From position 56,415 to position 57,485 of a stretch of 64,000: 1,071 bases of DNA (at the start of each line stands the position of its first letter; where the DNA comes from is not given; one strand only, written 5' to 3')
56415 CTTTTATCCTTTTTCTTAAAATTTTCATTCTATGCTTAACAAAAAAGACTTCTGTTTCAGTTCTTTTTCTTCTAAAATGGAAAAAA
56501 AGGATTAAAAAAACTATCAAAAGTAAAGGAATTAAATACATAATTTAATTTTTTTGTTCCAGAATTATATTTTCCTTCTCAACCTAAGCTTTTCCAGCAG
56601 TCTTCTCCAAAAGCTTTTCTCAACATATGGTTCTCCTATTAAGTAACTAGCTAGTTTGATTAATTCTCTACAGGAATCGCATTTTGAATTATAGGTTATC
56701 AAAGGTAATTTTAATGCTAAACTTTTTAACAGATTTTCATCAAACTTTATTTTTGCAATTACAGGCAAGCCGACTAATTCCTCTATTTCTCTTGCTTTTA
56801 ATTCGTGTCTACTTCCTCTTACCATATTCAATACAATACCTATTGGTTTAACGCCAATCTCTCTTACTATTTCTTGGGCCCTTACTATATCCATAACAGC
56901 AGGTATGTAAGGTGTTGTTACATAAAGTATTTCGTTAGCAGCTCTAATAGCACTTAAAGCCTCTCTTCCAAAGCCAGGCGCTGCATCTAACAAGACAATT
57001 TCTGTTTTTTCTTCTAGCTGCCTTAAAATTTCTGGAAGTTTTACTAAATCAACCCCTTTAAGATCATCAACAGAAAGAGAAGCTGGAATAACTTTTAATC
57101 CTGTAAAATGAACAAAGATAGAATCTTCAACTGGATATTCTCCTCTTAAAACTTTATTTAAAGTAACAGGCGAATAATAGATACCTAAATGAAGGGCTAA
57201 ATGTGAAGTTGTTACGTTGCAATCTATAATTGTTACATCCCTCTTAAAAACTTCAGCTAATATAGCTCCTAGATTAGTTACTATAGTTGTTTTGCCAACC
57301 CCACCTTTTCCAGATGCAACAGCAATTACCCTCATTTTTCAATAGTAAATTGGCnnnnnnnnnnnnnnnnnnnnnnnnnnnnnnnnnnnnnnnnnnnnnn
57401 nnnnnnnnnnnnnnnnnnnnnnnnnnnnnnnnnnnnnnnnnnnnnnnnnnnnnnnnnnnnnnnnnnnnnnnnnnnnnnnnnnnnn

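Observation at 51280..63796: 12.5-kb operon linking a giant envelope protein to MinD and three coiled-coil proteins: possible uncharacterised envelope-cytoskeleton apparatus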

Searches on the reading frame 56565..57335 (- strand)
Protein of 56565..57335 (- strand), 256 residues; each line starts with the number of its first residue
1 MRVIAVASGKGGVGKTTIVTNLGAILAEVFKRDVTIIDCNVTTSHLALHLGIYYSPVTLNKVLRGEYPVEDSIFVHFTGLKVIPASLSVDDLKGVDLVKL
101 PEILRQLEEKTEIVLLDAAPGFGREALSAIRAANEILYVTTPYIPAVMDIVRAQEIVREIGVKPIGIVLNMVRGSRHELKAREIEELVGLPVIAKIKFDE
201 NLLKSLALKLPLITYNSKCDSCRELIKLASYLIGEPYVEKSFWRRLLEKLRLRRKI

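Call 4: search_protein_families(library=pfam, proteins=[window:56565-57335:-], max_evalue=0.1)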
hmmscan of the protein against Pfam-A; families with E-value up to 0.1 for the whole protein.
window:56565-57335:- (256 aa): 10 families
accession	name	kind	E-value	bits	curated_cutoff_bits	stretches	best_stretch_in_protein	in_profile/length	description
PF01656.29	CbiA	-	2.4e-20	73.2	25.4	1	4-209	1-122/125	CobQ/CobB/MinD/ParA nucleotide binding domain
PF10609.15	ParA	-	1.4e-17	64.4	27.1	1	2-202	4-215/246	NUBPL iron-transfer P-loop NTPase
PF13614.12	AAA_31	-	5.5e-14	52.9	27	1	1-142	1-149/177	AAA domain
PF06564.18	CBP_BcsQ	-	1.1e-07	32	21.3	1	1-231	1-232/234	Cellulose biosynthesis protein BcsQ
PF00142.24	Fer4_NifH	-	3.4e-07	30.5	25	1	8-62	6-59/271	4Fe-4S iron sulfur cluster binding proteins, NifH/frxC family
PF02374.21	ArsA_ATPase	-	0.00049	19.9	24.3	1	2-32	2-31/305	Anion-transporting ATPase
PF03796.21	DnaB_C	-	0.0033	17.3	27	1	6-116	23-135/255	DnaB-like helicase C terminal domain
PF13401.12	AAA_22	-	0.018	15.8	27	0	5-45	8-47/130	AAA domain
PF13500.12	AAA_26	-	0.024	15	27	1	135-202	130-194/198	AAA domain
PF07015.17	VirC1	-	0.064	13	24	0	1-32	1-32/231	VirC1 protein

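Call 5: search_protein_families(library=ncbifam, proteins=[window:56565-57335:-], max_evalue=0.1)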
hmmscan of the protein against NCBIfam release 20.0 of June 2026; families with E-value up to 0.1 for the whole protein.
window:56565-57335:- (256 aa): 34 families (the best 25 are shown)
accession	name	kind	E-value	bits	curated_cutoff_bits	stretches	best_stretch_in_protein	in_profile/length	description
TIGR01969.1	minD_arch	subfamily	1.1e-60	204.9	201.75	1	2-238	1-236/251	cell division ATPase MinD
TIGR01968.1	minD_bact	equivalog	1.2e-24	87.1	212.9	1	2-236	2-240/261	septum site-determining protein MinD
TIGR03371.1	cellulose_yhjQ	equivalog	5.2e-14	52.3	157.85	1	1-233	1-242/246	cellulose biosynthesis protein BcsQ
NF041136.1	MrpORP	equivalog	1.3e-13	51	450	2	2-58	6-61/365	iron-sulfur cluster carrier protein MrpORP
NF041546.1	ParA_partition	equivalog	1.3e-12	47.7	180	2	3-44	1-41/203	ParA family partition ATPase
TIGR03815.1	CpaE_hom_Actino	equivalog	1.5e-10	40.7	154.45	1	2-206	112-315/340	septum site-determining protein Ssd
NF008079.0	PRK10818.1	equivalog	2.9e-09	36.7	508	1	2-157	3-160/270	septum site-determining protein MinD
TIGR02016.1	BchX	equivalog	4.1e-07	29.6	331.2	1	2-48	1-45/296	chlorophyllide a reductase iron protein subunit X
TIGR01007.1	eps_fam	subfamily_domain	7.6e-07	28.9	108.05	1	1-176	17-194/204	polysaccharide biosynthesis tyrosine autokinase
TIGR03453.1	partition_RepA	equivalog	1.1e-06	27.8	348.45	1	2-150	105-274/387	plasmid partitioning protein RepA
NF008669.0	PRK11670.1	equivalog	1.6e-06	27.3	348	1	3-47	109-152/369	iron-sulfur cluster carrier protein ApbC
TIGR03018.1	pepcterm_TyrKin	hypoth_equivalog_domain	1.2e-05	24.8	230.65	1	3-120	37-158/207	XrtA-associated tyrosine autokinase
NF047398.1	AAA_KGGVGR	domain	1.7e-05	25.2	90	1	1-39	2-39/190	KGGVGR-motif variant AAA ATPase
NF033200.1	F430_CfbC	exception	2.7e-05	23.6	402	1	8-83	6-81/260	Ni-sirohydrochlorin a,c-diamide reductive cyclase ATP-dependent reductase subunit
NF041283.1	PrgP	equivalog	3.8e-05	23.1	400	1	2-88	3-91/297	ParA superfamily DNA segregation protein PrgP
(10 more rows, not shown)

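Call 9: find_encoding_contigs(protein=window:56565-57335:-, flank=10000, max_places=6)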
Protein window:56565-57335:- (256 aa): 1 contig read that carries it; 1 place shown.
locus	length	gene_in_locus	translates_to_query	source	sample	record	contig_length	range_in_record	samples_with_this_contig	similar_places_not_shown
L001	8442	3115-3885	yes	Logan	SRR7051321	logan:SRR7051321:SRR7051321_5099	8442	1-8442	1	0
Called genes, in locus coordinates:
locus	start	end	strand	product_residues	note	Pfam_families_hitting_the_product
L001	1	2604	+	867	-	?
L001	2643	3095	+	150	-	-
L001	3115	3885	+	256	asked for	PF00142:Fer4_NifH (faint), PF01656:CbiA, PF06564:CBP_BcsQ (weak), PF10609:ParA, PF13614:AAA_31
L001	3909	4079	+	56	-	-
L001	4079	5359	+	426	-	PF04513:Baculo_PEP_C (faint), PF06160:EzrA (faint), PF07889:DUF1664 (faint)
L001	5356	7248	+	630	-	-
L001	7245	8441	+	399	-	?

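Call 10: find_related_loci(query=window:56565-57335:-, collection=genome_contigs, flank=10000)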
Query window:56565-57335:- (256 aa) in genome_contigs; peptide patterns used: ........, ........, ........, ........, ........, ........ (x = any residue, [..] = any of these).
78 stretches matched a pattern, but none encodes a relative of the query by tblastn (E <= 1e-3).

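Call 11: find_homologous_proteins(query=window:56565-57335:-, max_evalue=1e-20)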
Query window:56565-57335:- (256 aa): 1033 proteins with E <= 1e-20 among 6387 candidates; the best 120 are listed.
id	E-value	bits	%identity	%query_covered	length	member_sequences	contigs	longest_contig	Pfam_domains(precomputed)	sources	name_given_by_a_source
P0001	2.0e-158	543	100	100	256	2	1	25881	PF00142.25,PF10609.16,PF01656.30,PF13614.13,PF06564.19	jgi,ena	-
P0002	1.2e-104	367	66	100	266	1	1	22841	PF10609.16,PF01656.30,PF13614.13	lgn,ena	-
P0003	1.5e-96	341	60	99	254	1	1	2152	PF00142.25,PF10609.16,PF01656.30,PF13614.13,PF06564.19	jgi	jgi:cell division ATPase MinD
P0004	1.2e-95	338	61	99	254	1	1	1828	PF00142.25,PF10609.16,PF03796.22,PF01656.30,PF13614.13,PF06564.19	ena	-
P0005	2.1e-95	337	61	99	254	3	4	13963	PF00142.25,PF10609.16,PF01656.30,PF13614.13,PF06564.19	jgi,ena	-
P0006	2.5e-95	337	61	99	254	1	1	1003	PF00142.25,PF10609.16,PF01656.30,PF13614.13,PF06564.19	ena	-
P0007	2.9e-95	337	60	99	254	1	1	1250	PF00142.25,PF10609.16,PF03796.22,PF01656.30,PF13614.13,PF06564.19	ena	-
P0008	3.5e-95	336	61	99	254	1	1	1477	PF00142.25,PF10609.16,PF03796.22,PF01656.30,PF13614.13,PF06564.19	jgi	-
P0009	6.6e-95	335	58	98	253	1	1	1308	PF00142.25,PF10609.16,PF01656.30,PF13614.13,PF13500.13,PF06564.19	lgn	-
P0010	1.1e-94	335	62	93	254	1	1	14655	PF00142.25,PF10609.16,PF03796.22,PF01656.30,PF13614.13,PF06564.19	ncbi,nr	ncbi:MAG: AAA family ATPase [Candidatus Aenigmarchaeota archaeon]|nr:AAA family ATPase [Candidatus A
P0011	1.1e-94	335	58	98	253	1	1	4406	PF00142.25,PF10609.16,PF01656.30,PF13614.13,PF13500.13,PF06564.19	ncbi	ncbi:MAG: cell division ATPase MinD [Candidatus Aenigmatarchaeota archaeon]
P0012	1.9e-94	334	61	99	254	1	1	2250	PF00142.25,PF10609.16,PF03796.22,PF01656.30,PF13614.13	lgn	-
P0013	2.5e-94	333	61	99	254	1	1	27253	PF00142.25,PF10609.16,PF03796.22,PF01656.30,PF13614.13,PF06564.19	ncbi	-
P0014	2.6e-94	333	61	99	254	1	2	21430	PF00142.25,PF10609.16,PF03796.22,PF01656.30,PF13614.13,PF06564.19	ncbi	-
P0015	3.8e-94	333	58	98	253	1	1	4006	PF00142.25,PF10609.16,PF01656.30,PF13614.13,PF13500.13,PF06564.19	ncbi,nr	ncbi:MAG: cell division ATPase MinD [Candidatus Aenigmarchaeota archaeon]|nr:cell division ATPase Mi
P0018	2.3e-93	330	60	99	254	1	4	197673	PF00142.25,PF10609.16,PF03796.22,PF01656.30,PF13614.13,PF06564.19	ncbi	-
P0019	2.5e-93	330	58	98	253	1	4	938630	PF00142.25,PF10609.16,PF01656.30,PF13614.13,PF13500.13,PF06564.19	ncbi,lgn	ncbi:MAG: cell division ATPase MinD [Candidatus Aenigmatarchaeota archaeon]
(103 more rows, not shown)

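Call 12: find_encoding_contigs(protein=P0002, flank=10000, max_places=2)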
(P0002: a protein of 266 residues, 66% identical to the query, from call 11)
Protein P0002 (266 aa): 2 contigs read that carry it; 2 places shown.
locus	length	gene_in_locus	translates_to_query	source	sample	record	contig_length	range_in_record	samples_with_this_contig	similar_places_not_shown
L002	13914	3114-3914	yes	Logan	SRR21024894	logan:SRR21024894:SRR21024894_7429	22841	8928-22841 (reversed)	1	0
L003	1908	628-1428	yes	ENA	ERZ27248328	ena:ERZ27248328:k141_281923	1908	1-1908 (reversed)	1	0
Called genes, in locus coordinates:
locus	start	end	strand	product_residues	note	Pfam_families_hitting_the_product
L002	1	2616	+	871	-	?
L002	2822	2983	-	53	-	-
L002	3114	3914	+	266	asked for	PF01656:CbiA, PF10609:ParA, PF13614:AAA_31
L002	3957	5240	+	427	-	-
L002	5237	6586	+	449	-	PF04513:Baculo_PEP_C (faint), PF05531:NPV_P10 (faint), PF06009: (faint), PF06103:DUF948 (faint), PF07889:DUF1664 (faint), PF17078:SHE3 (faint)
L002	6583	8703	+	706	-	PF04108:ATG17_like (faint), PF04513:Baculo_PEP_C (faint), PF07889:DUF1664 (faint), PF08702:Fib_alpha (faint), PF13166:AAA_13 (weak)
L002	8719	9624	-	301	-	-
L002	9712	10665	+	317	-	-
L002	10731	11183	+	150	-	-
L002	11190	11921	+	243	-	-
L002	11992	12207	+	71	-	PF01978:TrmB (weak), PF08279:HTH_11 (weak), PF01022:HTH_5 (faint)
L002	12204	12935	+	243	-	PF00142:Fer4_NifH (faint), PF01656:CbiA, PF06564:CBP_BcsQ (faint), PF10609:ParA, PF13500:AAA_26 (faint), PF13614:AAA_31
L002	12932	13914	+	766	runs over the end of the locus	PF13620:CarboxypepD_reg (weak)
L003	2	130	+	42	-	?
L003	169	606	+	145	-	-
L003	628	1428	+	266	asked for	PF01656:CbiA, PF10609:ParA, PF13614:AAA_31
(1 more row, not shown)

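Call 13: find_encoding_contigs(protein=P0019, flank=10000, max_places=2)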
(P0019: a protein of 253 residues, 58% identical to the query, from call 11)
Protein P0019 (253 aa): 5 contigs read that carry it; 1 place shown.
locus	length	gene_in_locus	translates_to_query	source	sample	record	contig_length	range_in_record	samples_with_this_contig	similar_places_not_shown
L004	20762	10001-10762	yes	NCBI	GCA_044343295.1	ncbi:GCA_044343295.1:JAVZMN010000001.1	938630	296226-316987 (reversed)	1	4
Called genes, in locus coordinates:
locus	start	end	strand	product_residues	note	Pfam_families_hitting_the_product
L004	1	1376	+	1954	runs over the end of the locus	PF10633:NPCBM_assoc, PF01835:MG2 (weak)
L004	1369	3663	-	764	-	PF13620:CarboxypepD_reg (weak)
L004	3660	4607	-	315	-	PF00142:Fer4_NifH (faint), PF01656:CbiA, PF10609:ParA, PF13614:AAA_31, PF13500:AAA_26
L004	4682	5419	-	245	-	-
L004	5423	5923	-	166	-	-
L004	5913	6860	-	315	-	-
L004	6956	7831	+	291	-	-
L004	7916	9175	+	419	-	PF10633:NPCBM_assoc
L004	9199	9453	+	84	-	-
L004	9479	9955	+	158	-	PF13398:Peptidase_M50B (weak)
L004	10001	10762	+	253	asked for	PF00142:Fer4_NifH, PF01656:CbiA, PF06564:CBP_BcsQ, PF10609:ParA, PF13500:AAA_26 (faint), PF13614:AAA_31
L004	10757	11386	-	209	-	-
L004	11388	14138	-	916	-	PF13088:BNR_2 (faint)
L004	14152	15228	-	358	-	-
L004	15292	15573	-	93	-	-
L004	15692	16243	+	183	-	PF01613:Flavin_Reduct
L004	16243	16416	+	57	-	-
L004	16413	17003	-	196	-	PF01871:AMMECR1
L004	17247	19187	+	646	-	PF16177:ACAS_N, PF00501:AMP-binding, PF13193:AMP-binding_C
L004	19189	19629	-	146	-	PF06157:DUF973 (faint)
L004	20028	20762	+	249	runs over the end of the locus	PF05362:Lon_C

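Call 14: find_encoding_contigs(protein=P0018, flank=10000, max_places=2)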
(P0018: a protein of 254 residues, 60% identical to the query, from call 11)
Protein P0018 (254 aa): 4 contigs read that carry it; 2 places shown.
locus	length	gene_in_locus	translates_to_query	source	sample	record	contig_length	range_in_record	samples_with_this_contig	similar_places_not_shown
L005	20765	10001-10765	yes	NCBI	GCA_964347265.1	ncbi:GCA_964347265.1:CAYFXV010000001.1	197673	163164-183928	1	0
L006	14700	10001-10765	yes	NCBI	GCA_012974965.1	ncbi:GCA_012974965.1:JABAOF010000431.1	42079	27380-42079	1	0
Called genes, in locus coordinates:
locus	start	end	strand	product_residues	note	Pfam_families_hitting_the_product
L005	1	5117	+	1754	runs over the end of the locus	PF14783:BBS2_Mid (faint), PF01839:FG-GAP (faint), PF13570:Beta-prop_ACSF4, PF13360:PQQ_2, PF13570:Beta-prop_ACSF4, PF13360:PQQ_2, PF13517:FG-GAP_3, PF25292:Beta-prop_CGLA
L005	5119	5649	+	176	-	-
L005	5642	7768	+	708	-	-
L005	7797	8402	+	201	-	-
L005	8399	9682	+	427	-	-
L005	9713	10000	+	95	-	-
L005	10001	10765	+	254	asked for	PF00142:Fer4_NifH (faint), PF01656:CbiA, PF03796:DnaB_C (faint), PF06564:CBP_BcsQ (weak), PF10609:ParA, PF13614:AAA_31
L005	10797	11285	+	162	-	-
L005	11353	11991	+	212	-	PF00687:Ribosomal_L1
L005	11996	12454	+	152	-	PF00293:NUDIX (weak)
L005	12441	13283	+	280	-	PF00466:Ribosomal_L10, PF17777:RL10P_insert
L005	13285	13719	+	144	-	PF00583:Acetyltransf_1, PF13673:Acetyltransf_10, PF13508:Acetyltransf_7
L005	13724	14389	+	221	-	PF13237:Fer4_10 (faint), PF14697:Fer4_21 (weak), PF12838:Fer4_7 (weak), PF12797:Fer4_2 (weak), PF12837:Fer4_6 (weak), PF00037:Fer4 (weak), PF00085:Thioredoxin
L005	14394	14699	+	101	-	PF00428:Ribosomal_60s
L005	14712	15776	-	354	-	-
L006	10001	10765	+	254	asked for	PF00142:Fer4_NifH (faint), PF01656:CbiA, PF03796:DnaB_C (faint), PF06564:CBP_BcsQ (weak), PF10609:ParA, PF13614:AAA_31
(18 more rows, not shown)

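Call 28: find_related_loci(query=A1, collection=genome_contigs, flank=10000)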
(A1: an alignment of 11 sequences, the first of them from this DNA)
Query A1 (239 aa) in genome_contigs; peptide patterns used: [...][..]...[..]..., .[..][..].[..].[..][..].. (x = any residue, [..] = any of these).
148 stretches matched a pattern; 131 encode a relative of the query (tblastn E <= 1e-3); the best 80 are kept; 80 distinct loci.
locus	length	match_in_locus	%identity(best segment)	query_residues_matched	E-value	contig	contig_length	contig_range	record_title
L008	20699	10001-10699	60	4-236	1e-92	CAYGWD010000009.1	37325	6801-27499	MAG TPA_asm: uncultured archaeon isolate ERP119294_co1_153 genome assembly, contig: NODE_1173_length_37325_cov_13.914999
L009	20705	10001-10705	56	1-235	3e-92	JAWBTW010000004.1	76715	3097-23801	MAG: Candidatus Aenigmatarchaeota archaeon isolate JZ-1_201709_bins_53 JZ-1_201709_bins_53_scaffold_4, whole genome shot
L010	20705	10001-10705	56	1-235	1e-91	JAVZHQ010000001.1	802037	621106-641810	MAG: Candidatus Aenigmatarchaeota archaeon isolate DRTY-6_201808_bins_93 DRTY-6_201808_bins_93_scaffold_1, whole genome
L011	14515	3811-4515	55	1-235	1e-91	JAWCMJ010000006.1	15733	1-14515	MAG: Candidatus Aenigmatarchaeota archaeon isolate JZ-2_201705_bins_275 JZ-2_201705_bins_275_scaffold_6, whole genome sh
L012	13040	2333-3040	54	1-236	6e-90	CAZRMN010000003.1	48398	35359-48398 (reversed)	MAG TPA_asm: uncultured archaeon isolate binchicken_co6_549 genome assembly, contig: NODE_423_length_48398_cov_7.617214,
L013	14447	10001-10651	62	4-220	1e-89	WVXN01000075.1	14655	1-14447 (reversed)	MAG: Candidatus Aenigmatarchaeota archaeon isolate CS1-C013 C_merged_R1_(paired)_contig_7260, whole genome shotgun seque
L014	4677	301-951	61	4-220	1e-89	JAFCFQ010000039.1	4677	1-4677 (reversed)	MAG: Candidatus Aenigmatarchaeota archaeon isolate Meg22_1618_Bin_66 Meg22_1618_Bin_66_scaffold_31886, whole genome shot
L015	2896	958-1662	53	4-238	3e-91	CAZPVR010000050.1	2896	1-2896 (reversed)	MAG TPA_asm: uncultured archaeon isolate SRP104967_co1_68 genome assembly, contig: NODE_10814_length_2896_cov_118.048222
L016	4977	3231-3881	60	4-220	9e-89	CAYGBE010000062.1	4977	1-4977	MAG TPA_asm: uncultured archaeon isolate ERP108616_co1_335 genome assembly, contig: k119_45023, whole genome shotgun seq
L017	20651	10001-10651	62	4-220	2e-88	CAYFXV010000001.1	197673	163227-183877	MAG TPA_asm: uncultured archaeon isolate ERP108616_co2_179 genome assembly, contig: NODE_15_length_197673_cov_27.985092,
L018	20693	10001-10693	55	4-234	1e-88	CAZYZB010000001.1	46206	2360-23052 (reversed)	MAG TPA_asm: uncultured archaeon isolate binchicken_co189_409 genome assembly, contig: NODE_485_length_46206_cov_10.7552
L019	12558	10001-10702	53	1-234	1e-88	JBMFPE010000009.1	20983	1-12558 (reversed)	MAG: Candidatus Aenigmatarchaeota archaeon isolate KM4338-55 NODE_9_length_20983_cov_2.765139, whole genome shotgun sequ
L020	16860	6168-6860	55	4-234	2e-87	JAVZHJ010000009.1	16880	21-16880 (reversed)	MAG: Candidatus Aenigmatarchaeota archaeon isolate DRTY-6_201808_bins_83 DRTY-6_201808_bins_83_scaffold_9, whole genome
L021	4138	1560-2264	52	4-238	2e-87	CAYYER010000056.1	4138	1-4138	MAG TPA_asm: uncultured archaeon isolate binchicken_co184_616 genome assembly, contig: NODE_47264_length_4138_cov_9.0942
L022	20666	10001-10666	56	4-225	6e-87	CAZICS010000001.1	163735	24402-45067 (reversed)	MAG TPA_asm: uncultured archaeon isolate binchicken_co6_512 genome assembly, contig: NODE_15_length_163735_cov_17.669440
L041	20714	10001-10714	51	2-238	9e-82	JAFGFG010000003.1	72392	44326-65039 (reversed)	MAG: Candidatus Aenigmatarchaeota archaeon isolate Zod_Metabat.1300 k87_1562532, whole genome shotgun sequence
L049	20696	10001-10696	49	1-231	5e-79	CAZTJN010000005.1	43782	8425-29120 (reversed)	MAG TPA_asm: uncultured archaeon isolate binchicken_co184_466 genome assembly, contig: NODE_1069_length_43782_cov_26.381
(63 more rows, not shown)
